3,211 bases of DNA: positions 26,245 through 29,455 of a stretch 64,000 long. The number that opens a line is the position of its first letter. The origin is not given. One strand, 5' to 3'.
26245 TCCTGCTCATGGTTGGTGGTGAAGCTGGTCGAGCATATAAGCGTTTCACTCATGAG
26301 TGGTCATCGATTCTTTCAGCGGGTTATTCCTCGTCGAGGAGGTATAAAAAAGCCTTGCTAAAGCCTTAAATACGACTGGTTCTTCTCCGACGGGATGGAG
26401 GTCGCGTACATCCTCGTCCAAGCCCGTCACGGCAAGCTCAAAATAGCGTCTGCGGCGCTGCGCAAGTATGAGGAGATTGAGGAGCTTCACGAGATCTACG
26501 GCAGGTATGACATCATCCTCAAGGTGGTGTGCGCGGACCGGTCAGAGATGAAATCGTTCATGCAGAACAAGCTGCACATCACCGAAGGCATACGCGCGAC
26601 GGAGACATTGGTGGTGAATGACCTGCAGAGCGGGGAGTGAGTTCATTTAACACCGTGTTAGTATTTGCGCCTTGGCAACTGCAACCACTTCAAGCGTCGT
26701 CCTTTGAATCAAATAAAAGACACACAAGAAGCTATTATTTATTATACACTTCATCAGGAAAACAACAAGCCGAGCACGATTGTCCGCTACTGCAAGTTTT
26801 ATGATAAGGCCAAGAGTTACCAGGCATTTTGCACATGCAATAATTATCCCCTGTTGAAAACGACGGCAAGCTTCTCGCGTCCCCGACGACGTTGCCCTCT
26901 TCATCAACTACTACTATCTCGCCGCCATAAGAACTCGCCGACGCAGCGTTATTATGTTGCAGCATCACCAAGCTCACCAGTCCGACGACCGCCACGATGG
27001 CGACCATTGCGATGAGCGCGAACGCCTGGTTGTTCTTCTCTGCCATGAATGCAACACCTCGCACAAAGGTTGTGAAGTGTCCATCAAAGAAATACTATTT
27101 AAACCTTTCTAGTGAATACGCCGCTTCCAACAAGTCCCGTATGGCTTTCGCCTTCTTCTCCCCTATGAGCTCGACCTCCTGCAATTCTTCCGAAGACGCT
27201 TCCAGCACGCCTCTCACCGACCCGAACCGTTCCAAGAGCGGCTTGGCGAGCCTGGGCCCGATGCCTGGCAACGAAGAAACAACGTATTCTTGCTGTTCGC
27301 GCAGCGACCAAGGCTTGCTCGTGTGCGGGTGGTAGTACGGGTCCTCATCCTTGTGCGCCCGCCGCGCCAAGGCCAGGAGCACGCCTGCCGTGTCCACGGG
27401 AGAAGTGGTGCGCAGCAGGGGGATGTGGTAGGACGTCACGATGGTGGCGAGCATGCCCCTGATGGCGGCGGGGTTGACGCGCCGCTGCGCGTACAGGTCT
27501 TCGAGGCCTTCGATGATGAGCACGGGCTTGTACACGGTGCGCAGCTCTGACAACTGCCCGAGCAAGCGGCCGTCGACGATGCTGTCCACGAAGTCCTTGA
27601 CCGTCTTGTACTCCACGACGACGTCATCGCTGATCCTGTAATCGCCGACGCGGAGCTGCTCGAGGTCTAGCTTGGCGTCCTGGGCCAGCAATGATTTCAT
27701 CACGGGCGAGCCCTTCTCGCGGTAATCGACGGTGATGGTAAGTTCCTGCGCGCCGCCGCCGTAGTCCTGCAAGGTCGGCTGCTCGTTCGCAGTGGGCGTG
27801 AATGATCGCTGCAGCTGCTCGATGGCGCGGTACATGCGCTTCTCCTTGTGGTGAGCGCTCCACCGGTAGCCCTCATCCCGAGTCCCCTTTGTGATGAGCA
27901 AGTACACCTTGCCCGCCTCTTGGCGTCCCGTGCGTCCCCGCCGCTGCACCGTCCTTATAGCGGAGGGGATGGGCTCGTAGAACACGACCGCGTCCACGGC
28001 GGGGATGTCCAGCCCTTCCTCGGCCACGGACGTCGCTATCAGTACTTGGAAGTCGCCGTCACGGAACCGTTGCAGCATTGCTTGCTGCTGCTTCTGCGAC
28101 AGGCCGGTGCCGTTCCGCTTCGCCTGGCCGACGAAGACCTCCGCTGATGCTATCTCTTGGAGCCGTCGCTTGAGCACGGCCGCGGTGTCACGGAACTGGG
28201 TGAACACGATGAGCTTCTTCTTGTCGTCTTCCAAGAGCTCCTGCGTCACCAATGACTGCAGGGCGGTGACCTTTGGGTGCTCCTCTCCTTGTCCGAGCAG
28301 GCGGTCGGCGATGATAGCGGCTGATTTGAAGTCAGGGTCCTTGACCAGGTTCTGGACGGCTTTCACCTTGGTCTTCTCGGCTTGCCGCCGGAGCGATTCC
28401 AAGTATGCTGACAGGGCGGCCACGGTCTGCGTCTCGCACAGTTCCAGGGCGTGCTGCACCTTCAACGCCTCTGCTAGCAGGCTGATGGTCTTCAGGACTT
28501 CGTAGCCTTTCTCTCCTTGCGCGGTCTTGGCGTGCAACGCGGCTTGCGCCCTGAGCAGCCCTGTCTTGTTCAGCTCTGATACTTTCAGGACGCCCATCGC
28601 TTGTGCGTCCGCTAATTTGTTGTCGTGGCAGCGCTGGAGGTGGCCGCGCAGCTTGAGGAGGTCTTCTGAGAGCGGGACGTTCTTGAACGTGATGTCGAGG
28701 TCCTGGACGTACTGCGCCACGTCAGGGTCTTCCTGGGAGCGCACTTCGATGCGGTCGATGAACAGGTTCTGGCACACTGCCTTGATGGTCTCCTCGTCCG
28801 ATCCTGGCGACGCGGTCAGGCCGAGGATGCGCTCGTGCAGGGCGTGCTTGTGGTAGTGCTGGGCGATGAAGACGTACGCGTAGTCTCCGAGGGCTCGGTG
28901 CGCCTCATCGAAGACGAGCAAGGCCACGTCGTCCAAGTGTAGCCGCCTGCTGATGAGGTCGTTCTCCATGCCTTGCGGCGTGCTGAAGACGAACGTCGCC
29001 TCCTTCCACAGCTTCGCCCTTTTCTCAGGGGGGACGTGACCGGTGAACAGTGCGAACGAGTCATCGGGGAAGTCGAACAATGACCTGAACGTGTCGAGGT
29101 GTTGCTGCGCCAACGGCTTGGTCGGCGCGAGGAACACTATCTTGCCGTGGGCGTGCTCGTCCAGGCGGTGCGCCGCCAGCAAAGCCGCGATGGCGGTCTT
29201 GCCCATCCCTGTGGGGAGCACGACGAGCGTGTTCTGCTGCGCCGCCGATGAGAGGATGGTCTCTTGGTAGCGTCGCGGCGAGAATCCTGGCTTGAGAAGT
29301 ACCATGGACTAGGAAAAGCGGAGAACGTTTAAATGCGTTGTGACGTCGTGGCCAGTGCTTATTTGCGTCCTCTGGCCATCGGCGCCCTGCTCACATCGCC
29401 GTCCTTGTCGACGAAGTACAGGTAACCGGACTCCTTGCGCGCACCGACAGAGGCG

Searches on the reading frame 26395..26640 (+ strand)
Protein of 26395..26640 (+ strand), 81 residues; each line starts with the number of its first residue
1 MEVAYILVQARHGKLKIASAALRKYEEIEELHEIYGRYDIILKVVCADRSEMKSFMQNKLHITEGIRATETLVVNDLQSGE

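Call 27: search_protein_families(library=pfam, proteins=[window:26395-26640:+], max_evalue=0.001)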
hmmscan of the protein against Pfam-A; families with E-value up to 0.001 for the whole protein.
window:26395-26640:+ (81 aa): 2 families
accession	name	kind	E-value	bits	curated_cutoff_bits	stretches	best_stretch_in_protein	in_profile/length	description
PF01037.27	AsnC_trans_reg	-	1.3e-14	54.3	25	1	7-74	2-70/73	Lrp/AsnC ligand binding domain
PF22482.2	AsnC_trans_reg_3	-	0.00058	20.4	24.4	1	19-80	28-88/95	PF0864 C-terminal dimeric alpha+beta barrel domain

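Call 68: search_protein_families(library=ncbifam, proteins=[window:26395-26640:+], max_evalue=0.01)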
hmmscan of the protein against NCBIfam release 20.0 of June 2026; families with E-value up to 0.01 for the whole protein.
window:26395-26640:+ (81 aa): 4 families
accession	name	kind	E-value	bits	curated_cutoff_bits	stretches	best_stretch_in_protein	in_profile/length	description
NF008384.0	PRK11179.1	equivalog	6e-08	32.7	227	1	19-74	84-142/153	transcriptional regulator AsnC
NF008370.0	PRK11169.1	equivalog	2.8e-05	23.8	233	1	17-75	92-150/164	leucine-responsive transcriptional regulator Lrp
NF040947.1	trans_reg_LysM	equivalog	0.00025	20.8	180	1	6-74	64-132/136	HTH-type transcriptional regulator LysM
NF053758.1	ChrTpTrnRegChrS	equivalog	0.00071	19.4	250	1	14-73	86-145/158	chromate efflux transcriptional regulator ChrS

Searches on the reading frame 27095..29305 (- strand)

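Call 27: search_protein_families(library=pfam, proteins=[window:27095-29305:-], max_evalue=0.001)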
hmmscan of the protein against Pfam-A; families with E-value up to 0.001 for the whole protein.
window:27095-29305:- (736 aa): 10 families
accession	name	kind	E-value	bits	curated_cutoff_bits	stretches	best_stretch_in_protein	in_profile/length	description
PF00270.35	DEAD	-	2.3e-26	93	26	1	12-170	2-163/167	DEAD/DEAH box helicase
PF02732.21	ERCC4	-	5.7e-26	91.5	24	1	526-645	1-139/140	ERCC4 domain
PF04851.21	ResIII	-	1.9e-22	80.3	22.5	1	9-167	3-162/164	Type III restriction enzyme, res subunit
PF00271.37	Helicase_C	-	2.9e-22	79.4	23.5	1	352-461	9-108/110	Helicase conserved C-terminal domain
PF21210.2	RNA_helicase_helical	-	6e-16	58.9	27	1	230-329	7-106/108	Putative ATP-dependent RNA helicase, helical bundle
PF14520.12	HHH_5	-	2.2e-09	38.1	27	1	677-723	5-52/57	Helix-hairpin-helix domain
PF12826.13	HHH_2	-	1.9e-08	34.8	27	1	679-727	8-56/64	Helix-hairpin-helix motif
PF00633.29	HHH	-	2.8e-05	24.2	24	0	697-724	2-29/30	Helix-hairpin-helix motif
PF22590.2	Cas3-like_C_2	-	9.7e-05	23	27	1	387-463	29-105/106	CRISPR-associated nuclease/helicase Cas3, C-terminal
PF18766.7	SWI2_SNF2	-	0.00049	20.3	26.7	0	22-172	17-160/221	SWI2/SNF2 ATPase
